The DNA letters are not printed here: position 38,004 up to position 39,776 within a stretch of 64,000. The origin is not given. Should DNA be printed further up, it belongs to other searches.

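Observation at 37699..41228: Tight five-gene operon of Cys-rich, pilin-like secreted proteins: candidate undescribed surface filament or adhesion module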

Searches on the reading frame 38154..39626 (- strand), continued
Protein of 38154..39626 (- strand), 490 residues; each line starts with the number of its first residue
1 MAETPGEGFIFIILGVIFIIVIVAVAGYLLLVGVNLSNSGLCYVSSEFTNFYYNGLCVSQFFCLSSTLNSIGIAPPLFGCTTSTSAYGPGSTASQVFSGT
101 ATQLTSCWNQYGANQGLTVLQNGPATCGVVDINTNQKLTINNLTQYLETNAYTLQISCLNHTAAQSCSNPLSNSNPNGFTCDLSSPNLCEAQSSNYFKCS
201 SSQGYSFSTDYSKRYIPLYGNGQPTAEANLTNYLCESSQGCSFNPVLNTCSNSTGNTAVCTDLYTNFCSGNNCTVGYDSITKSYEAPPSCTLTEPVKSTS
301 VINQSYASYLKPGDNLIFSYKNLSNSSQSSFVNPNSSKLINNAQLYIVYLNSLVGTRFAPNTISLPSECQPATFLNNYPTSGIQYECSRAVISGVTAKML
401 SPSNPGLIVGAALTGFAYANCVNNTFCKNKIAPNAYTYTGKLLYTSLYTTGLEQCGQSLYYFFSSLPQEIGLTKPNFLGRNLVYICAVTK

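Call 46: search_protein_families(library=pfam, proteins=[L043:9-1850:+, L043:1859-2272:+, L043:2396-3379:+, L043:5323-5673:+, L044:3431-4126:+, L044:2535-2900:+], max_evalue=1)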
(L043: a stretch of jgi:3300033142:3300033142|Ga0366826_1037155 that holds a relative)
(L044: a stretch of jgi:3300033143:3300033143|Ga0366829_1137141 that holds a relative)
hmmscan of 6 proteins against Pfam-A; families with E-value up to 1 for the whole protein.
L043:9-1850:+ (613 aa): 3 families
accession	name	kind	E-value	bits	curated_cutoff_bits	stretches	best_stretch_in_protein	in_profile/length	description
PF00482.28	T2SSF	-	0.0088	16.4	25.2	2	126-249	12-125/125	Type II secretion system (T2SS), protein F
PF25140.1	PGAP1_TMD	-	0.013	15.3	25.3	1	14-122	64-177/324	GPI inositol-deacylase transmembrane domain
PF21808.2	Dynamin-like_hel_bact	-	0.11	12.1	28.3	0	51-96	254-298/373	Bacterial dynamin-like protein, helical domain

L043:1859-2272:+ (137 aa): 0 families

L043:2396-3379:+ (327 aa): 0 families

L043:5323-5673:+ (116 aa): 1 family
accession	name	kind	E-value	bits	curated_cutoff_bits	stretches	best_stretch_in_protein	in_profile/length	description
PF07965.17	Integrin_B_tail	-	0.052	14.5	33.6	1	40-112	16-87/88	Integrin beta tail domain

L044:3431-4126:+ (231 aa): 1 family
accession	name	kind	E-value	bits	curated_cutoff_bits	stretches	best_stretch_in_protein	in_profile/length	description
PF23898.1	Crass_capsid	-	0.075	11.8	27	1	114-166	266-320/496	Crassvirus major capsid protein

L044:2535-2900:+ (121 aa): 0 families

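Call 47: find_encoding_contigs(protein=P0073, flank=10000, max_places=2)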
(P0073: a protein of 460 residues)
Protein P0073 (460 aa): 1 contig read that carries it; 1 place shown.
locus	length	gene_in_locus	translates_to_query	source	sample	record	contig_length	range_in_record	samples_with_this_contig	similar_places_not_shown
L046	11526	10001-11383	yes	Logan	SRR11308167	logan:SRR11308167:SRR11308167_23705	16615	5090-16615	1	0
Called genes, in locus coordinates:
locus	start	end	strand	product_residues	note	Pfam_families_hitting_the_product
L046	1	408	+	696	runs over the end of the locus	-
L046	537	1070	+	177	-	-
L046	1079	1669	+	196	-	-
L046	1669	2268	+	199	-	-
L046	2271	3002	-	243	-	-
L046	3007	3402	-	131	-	-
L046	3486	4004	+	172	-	-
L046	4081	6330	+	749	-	PF00437:T2SSE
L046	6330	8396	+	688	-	-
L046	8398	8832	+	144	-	-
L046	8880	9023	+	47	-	-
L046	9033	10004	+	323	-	-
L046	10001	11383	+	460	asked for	-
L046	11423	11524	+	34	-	?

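Call 48: find_encoding_contigs(protein=P0070, flank=10000, max_places=2)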
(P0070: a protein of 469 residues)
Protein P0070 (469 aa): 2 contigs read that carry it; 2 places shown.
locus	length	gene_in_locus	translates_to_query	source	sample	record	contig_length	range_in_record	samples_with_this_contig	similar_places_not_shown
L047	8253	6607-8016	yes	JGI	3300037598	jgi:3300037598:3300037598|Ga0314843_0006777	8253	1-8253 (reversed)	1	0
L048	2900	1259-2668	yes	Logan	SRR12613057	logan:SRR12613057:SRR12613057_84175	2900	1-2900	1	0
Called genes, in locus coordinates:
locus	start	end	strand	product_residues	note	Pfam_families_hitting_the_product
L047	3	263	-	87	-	?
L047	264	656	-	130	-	-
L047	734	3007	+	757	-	PF00437:T2SSE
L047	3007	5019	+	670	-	-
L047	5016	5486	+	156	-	-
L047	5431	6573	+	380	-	-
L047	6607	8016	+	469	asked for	-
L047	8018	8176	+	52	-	-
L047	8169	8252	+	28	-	?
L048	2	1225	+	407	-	?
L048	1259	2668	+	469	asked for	-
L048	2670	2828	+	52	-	-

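Call 56: find_homologous_proteins(query=L047:734-3007:+, max_evalue=1e-20)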
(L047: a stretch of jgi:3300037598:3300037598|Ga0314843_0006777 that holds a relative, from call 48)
Query L047:734-3007:+ (757 aa): 6198 proteins with E <= 1e-20 among 8000 candidates; the best 120 are listed.
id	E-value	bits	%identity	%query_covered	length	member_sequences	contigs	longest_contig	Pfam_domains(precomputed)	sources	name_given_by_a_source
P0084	0.0e+0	1697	100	100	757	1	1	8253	PF00437.27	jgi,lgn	jgi:type IV secretory pathway ATPase VirB11/archaellum biosynthesis ATPase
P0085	0.0e+0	1177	67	100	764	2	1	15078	PF00437.27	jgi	jgi:type IV secretory pathway ATPase VirB11/archaellum biosynthesis ATPase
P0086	0.0e+0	1131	64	100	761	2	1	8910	PF00437.27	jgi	jgi:type IV secretory pathway ATPase VirB11/archaellum biosynthesis ATPase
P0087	0.0e+0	1128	65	100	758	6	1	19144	PF00437.27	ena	-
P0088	0.0e+0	1122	64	100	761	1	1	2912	PF00437.27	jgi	-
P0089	0.0e+0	1116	63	100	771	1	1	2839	PF00437.27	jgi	jgi:flagellar protein FlaI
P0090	0.0e+0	1114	64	100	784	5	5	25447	PF00437.27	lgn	-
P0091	0.0e+0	1111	63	99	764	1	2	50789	PF00437.27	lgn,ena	-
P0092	0.0e+0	1108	65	100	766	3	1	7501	PF00437.27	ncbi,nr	ncbi:MAG: type II/IV secretion system ATPase subunit [Nanoarchaeota archaeon]|nr:type II/IV secretio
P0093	0.0e+0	1086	63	99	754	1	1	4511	PF00437.27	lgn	-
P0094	0.0e+0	1086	64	99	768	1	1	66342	PF00437.27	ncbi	-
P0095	0.0e+0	1085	63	99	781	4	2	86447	PF00437.27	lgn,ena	-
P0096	0.0e+0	1085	63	99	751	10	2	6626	PF00437.27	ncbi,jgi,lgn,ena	-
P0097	0.0e+0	1083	63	99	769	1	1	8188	PF00437.27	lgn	-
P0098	0.0e+0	1079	62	99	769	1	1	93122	PF00437.27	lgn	-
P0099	0.0e+0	1073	63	100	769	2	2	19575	PF00437.27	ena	-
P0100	0.0e+0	1071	63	99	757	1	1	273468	PF00437.27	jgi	jgi:type IV secretory pathway ATPase VirB11/archaellum biosynthesis ATPase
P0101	0.0e+0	1071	61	100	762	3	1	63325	PF00437.27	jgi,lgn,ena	-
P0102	0.0e+0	1069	61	100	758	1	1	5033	PF00437.27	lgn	-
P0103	0.0e+0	1067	62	99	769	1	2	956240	PF00437.27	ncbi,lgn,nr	ncbi:MAG: type II/IV secretion system ATPase subunit [Candidatus Nanoarchaeia archaeon]|nr:type II/I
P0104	0.0e+0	1067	64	95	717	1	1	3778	PF00437.27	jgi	jgi:type IV secretory pathway ATPase VirB11/archaellum biosynthesis ATPase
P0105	0.0e+0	1064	61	100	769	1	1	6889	PF00437.27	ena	-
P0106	0.0e+0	1062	63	99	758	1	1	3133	PF00437.27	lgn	-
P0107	0.0e+0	1061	62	100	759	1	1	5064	PF00437.27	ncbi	-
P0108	0.0e+0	1061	62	100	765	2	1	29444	PF00437.27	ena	-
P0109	0.0e+0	1059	62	99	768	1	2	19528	PF00437.27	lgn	-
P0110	0.0e+0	1058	62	100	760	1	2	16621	PF00437.27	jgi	jgi:flagellar protein FlaI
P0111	0.0e+0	1053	63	99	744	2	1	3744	PF00437.27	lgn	-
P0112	0.0e+0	1051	61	99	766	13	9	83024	PF00437.27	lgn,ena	-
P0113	0.0e+0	1049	-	-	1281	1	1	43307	PF00437.27,PF14528.12,PF14890.12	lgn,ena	-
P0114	0.0e+0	1049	62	100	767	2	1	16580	PF00437.27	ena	-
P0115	0.0e+0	1049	61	100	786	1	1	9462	PF00437.27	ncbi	-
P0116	0.0e+0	1048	61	99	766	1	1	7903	PF00437.27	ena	-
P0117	0.0e+0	1047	61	99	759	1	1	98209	PF00437.27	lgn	-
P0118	0.0e+0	1045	60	99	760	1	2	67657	PF00437.27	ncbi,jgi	-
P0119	0.0e+0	1040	60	100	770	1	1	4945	PF00437.27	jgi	-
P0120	0.0e+0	1035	59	99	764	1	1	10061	PF00437.27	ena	-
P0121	0.0e+0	1030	63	99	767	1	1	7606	PF00437.27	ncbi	-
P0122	0.0e+0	1027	60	99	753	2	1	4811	PF00437.27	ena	-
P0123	0.0e+0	1027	59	100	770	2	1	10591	PF00437.27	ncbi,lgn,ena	-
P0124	0.0e+0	1027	61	98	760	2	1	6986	PF00437.27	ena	-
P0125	0.0e+0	1025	61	99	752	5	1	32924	PF00437.27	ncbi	-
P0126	0.0e+0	1025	60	99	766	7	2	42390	PF00437.27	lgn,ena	-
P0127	0.0e+0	1024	60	100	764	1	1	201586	PF00437.27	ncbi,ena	-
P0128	0.0e+0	1024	60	100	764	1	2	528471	PF00437.27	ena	-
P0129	0.0e+0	1023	62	99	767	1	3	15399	PF00437.27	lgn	-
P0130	0.0e+0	1020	59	100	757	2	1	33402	PF00437.27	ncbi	-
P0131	0.0e+0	1019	60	99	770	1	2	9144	PF00437.27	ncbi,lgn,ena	-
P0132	0.0e+0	1016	62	99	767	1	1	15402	PF00437.27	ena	-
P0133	2.8e-296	1003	59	99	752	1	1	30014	PF00437.27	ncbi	-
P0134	2.9e-295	999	60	99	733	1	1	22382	PF00437.27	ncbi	-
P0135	3.2e-294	996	60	99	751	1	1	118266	PF00437.27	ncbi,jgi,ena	-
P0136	4.2e-294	995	60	99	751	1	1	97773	PF00437.27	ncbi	-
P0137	4.5e-293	992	58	100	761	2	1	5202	PF00437.27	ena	-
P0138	1.0e-291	988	58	100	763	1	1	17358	PF00437.27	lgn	-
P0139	5.7e-291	985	57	99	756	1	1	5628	PF00437.27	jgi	-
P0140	1.6e-290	984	58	99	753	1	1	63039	PF00437.27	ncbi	-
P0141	3.1e-290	983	57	99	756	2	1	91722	PF00437.27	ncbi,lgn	ncbi:MAG: type II/IV secretion system ATPase subunit [Candidatus Nanoarchaeia archaeon]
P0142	5.7e-290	982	58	100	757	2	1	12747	PF00437.27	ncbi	-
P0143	7.7e-290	981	57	99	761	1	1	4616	PF00437.27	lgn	-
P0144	9.7e-290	981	56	99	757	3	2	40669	PF00437.27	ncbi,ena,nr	ncbi:hypothetical protein DRN69_08885 [Candidatus Pacearchaeota archaeon]|nr:MAG: hypothetical prote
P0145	1.1e-289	981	57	99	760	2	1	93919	PF00437.27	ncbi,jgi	-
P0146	4.6e-289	979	58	96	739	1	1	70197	PF00437.27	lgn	-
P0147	6.2e-289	978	-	-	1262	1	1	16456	PF00437.27,PF14528.12,PF14890.12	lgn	-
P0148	1.2e-288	977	-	-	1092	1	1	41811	PF00437.27,PF14890.12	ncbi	-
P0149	2.3e-288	976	56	99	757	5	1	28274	PF00437.27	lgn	-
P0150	8.3e-288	975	57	99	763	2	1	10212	PF00437.27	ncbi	-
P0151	1.3e-287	974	56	100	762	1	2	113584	PF00437.27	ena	-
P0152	1.4e-287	974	57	99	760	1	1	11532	PF00437.27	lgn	-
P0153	1.5e-287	974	58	99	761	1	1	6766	PF00437.27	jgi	-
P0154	4.3e-287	972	56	99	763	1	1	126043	PF00437.27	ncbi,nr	ncbi:Type II/IV secretion system protein [Candidatus Tiddalikarchaeum anstoanum]|nr:Type II/IV secre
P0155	1.6e-286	970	56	99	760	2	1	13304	PF00437.27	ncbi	-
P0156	5.4e-286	969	56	99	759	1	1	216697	PF00437.27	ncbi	-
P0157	6.2e-286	968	57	98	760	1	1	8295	PF00437.27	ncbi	-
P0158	7.7e-286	968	58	99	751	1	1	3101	PF00437.27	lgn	-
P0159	9.7e-286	968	55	100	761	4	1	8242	PF00437.27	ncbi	-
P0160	1.0e-285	968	56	100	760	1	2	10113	PF00437.27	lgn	-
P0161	1.2e-285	968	56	100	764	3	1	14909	PF00437.27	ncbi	-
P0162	3.8e-285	966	57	99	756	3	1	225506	PF00437.27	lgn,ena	-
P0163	5.7e-285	965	57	98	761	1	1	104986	PF00437.27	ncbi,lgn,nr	ncbi:MAG: type II/IV secretion system ATPase subunit [Nanoarchaeota archaeon]|nr:type II/IV secretio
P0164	8.9e-285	965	56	99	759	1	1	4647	PF00437.27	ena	-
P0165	1.1e-284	964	62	91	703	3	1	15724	PF00437.27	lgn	-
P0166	1.7e-284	964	56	100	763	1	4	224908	PF00437.27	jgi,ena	jgi:type IV secretory pathway ATPase VirB11/archaellum biosynthesis ATPase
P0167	4.7e-284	962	57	99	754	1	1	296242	PF00437.27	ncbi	-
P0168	3.0e-283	960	57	100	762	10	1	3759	PF00437.27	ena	-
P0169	4.9e-283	959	56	100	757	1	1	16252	PF00437.27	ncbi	-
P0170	6.2e-283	959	55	100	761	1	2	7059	PF00437.27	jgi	-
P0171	8.9e-283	958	55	100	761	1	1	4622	PF00437.27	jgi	-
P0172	3.1e-282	956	56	99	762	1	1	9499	PF00437.27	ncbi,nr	ncbi:MAG: type II/IV secretion system ATPase subunit [Candidatus Nanoarchaeia archaeon]|nr:type II/I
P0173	2.4e-281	953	55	99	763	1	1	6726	PF00437.27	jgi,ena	-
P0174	5.3e-281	952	56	99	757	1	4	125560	PF00437.27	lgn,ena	-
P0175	7.6e-281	952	56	99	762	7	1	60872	PF00437.27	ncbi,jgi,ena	ncbi:MAG: type II/IV secretion system ATPase subunit [Candidatus Nanoarchaeia archaeon]|jgi:type IV 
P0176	8.2e-281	952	55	99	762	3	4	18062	PF00437.27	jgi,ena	-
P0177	1.3e-280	951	56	100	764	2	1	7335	PF00437.27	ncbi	-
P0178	2.8e-280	950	55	100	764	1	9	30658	PF00437.27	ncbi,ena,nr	ncbi:type II/IV secretion system ATPase subunit [Candidatus Woesearchaeota archaeon]|nr:type II/IV s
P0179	1.3e-279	948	56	99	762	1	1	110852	PF00437.27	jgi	jgi:type IV secretory pathway ATPase VirB11/archaellum biosynthesis ATPase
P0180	1.4e-279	947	-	-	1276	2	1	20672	PF00437.27,PF14528.12,PF14890.12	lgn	-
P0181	4.8e-279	946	55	98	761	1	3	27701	PF00437.27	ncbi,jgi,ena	-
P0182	4.0e-278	943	55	100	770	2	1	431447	PF00437.27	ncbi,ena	-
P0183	7.0e-278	942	56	100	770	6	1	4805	PF00437.27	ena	-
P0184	1.3e-277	941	55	100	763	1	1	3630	PF00437.27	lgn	-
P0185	1.5e-277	941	55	99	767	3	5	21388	PF00437.27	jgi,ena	-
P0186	2.4e-277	940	55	100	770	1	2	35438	PF00437.27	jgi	-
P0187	3.3e-277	940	54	100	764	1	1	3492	PF00437.27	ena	-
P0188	4.5e-277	939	55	99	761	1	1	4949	PF00437.27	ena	-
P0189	4.6e-277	939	55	99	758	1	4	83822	PF00437.27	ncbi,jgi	-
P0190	5.2e-277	939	55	100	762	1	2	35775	PF00437.27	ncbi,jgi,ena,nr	ncbi:hypothetical protein DRJ48_00135 [Candidatus Woesearchaeota archaeon]|nr:MAG: hypothetical prot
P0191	1.7e-276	937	54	100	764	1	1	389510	PF00437.27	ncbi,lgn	-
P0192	1.9e-276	937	55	99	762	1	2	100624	PF00437.27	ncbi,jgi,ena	-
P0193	3.1e-276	936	54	100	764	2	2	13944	PF00437.27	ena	-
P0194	3.5e-276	936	55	100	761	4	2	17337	PF00437.27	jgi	-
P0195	3.6e-276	936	54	99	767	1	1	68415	PF00437.27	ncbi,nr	ncbi:type II/IV secretion system ATPase subunit [Candidatus Woesearchaeota archaeon]|nr:type II/IV s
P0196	4.3e-276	936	54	100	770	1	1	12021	PF00437.27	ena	-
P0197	4.4e-276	936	55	100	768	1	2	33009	PF00437.27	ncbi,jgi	-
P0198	5.2e-276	936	53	100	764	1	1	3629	PF00437.27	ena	-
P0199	1.1e-275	935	55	99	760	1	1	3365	PF00437.27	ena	-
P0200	1.1e-275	935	54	100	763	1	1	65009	PF00437.27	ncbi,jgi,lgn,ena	-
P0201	1.5e-275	934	55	99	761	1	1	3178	PF00437.27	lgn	-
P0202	1.5e-275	934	54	99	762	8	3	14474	PF00437.27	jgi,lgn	-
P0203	1.6e-275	934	54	99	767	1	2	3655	PF00437.27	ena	-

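Call 57: find_encoding_contigs(protein=P0103, flank=9000, max_places=1)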
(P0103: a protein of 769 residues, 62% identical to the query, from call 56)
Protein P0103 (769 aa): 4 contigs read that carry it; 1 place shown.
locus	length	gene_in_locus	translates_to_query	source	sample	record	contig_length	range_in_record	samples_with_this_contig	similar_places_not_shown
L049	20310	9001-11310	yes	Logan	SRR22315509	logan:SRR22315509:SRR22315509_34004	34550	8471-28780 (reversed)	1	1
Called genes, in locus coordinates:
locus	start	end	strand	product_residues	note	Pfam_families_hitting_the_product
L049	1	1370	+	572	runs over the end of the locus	-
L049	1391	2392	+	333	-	-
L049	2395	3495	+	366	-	-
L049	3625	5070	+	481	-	-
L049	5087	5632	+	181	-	-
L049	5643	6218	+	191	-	-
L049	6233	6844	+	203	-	-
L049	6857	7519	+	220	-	-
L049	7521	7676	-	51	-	-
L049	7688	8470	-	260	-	-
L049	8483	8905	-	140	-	-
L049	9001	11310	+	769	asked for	PF00437:T2SSE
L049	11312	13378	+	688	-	-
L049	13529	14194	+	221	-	-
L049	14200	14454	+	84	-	-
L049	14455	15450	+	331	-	-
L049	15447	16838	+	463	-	-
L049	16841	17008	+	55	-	-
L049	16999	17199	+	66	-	-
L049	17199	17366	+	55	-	-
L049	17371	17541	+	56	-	-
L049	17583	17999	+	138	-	-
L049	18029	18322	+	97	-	-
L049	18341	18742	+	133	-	-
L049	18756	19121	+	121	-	-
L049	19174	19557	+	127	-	-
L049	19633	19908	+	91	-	-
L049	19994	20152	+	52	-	-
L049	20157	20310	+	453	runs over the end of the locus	-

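Call 58: find_encoding_contigs(protein=P0154, flank=9000, max_places=1)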
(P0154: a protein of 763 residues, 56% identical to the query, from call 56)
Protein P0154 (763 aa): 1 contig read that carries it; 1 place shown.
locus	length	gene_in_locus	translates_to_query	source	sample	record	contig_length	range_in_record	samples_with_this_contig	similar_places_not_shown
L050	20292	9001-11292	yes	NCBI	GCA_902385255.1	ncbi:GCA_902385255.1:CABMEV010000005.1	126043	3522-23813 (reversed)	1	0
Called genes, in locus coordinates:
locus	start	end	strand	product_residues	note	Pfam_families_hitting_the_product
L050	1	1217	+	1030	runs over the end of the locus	-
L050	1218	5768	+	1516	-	-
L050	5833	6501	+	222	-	-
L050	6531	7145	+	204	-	-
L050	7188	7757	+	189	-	-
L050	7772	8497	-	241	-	-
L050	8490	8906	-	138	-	-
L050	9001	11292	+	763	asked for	PF00437:T2SSE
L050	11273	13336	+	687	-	-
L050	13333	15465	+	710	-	-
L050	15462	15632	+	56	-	-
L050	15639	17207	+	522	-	-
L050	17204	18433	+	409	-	-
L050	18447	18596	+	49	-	-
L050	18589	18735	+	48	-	-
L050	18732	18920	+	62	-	-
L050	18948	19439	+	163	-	-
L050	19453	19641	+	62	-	-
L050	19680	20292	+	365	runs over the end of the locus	-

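Call 77: search_protein_families(library=ncbifam, proteins=[L047:3007-5019:+, L046:6330-8396:+], max_evalue=0.1)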
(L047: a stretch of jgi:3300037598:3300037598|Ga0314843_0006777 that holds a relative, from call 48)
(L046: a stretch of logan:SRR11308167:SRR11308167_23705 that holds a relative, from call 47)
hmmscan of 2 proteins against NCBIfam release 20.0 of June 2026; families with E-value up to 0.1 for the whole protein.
L047:3007-5019:+ (670 aa): 0 families

L046:6330-8396:+ (688 aa): 0 families

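Call 79: fold_search(model_id=the predicted structure, library=viral)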
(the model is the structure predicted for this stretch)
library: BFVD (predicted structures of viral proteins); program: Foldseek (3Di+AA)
matches with E <= 10: 171; with E <= 0.001: 0
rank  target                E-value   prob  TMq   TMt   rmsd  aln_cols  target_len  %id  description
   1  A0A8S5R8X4            5.7e-01  0.12  0.10  0.25  14.0       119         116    8  Tail assembly chaperone protein [virus sp. cti5L29]
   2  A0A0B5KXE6            9.1e-01  0.12  0.08  0.11   9.4        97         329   16  X protein [Shayang Fly Virus 2]
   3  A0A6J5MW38            9.1e-01  0.06  0.07  0.07  23.1       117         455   14  Uncharacterized protein [uncultured Caudovirales phage]
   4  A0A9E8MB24            9.1e-01  0.04  0.05  0.18  16.6       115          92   16  Uncharacterized protein [Arthrobacter phage Tuck]
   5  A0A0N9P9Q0            9.6e-01  0.03  0.07  0.10  22.3       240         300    9  (no name in the UniProt tables at hand)
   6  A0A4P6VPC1            1.1e+00  0.02  0.06  0.12  20.0       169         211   12  Uncharacterized protein (Fragment) [Mimivirus LCMiAC02]
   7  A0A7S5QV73            1.2e+00  0.05  0.07  0.17  16.1       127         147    9  (no name in the UniProt tables at hand)
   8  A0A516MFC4            1.4e+00  0.10  0.09  0.29  11.3        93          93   17  (no name in the UniProt tables at hand)
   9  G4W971                1.4e+00  0.03  0.08  0.15  23.1       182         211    8  Uncharacterized protein [Tetrasphaera phage TJE1]
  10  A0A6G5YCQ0            1.5e+00  0.10  0.09  0.27  11.3        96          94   14  (no name in the UniProt tables at hand)
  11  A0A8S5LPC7            1.5e+00  0.06  0.09  0.17  13.0       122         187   11  Uncharacterized protein [Siphoviridae sp. ctoiW10]
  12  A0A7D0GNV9            1.5e+00  0.03  0.07  0.15  14.4       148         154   10  (no name in the UniProt tables at hand)
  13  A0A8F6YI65            1.6e+00  0.03  0.07  0.20  19.9       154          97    8  Hypothetical membrane-like protein [Rhinella marina erythrocytic-like virus]
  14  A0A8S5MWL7            1.6e+00  0.02  0.05  0.14  20.5       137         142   12  Uncharacterized protein [Myoviridae sp. ct3wi9]
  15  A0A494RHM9            2.1e+00  0.04  0.07  0.13  15.4       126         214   13  (no name in the UniProt tables at hand)
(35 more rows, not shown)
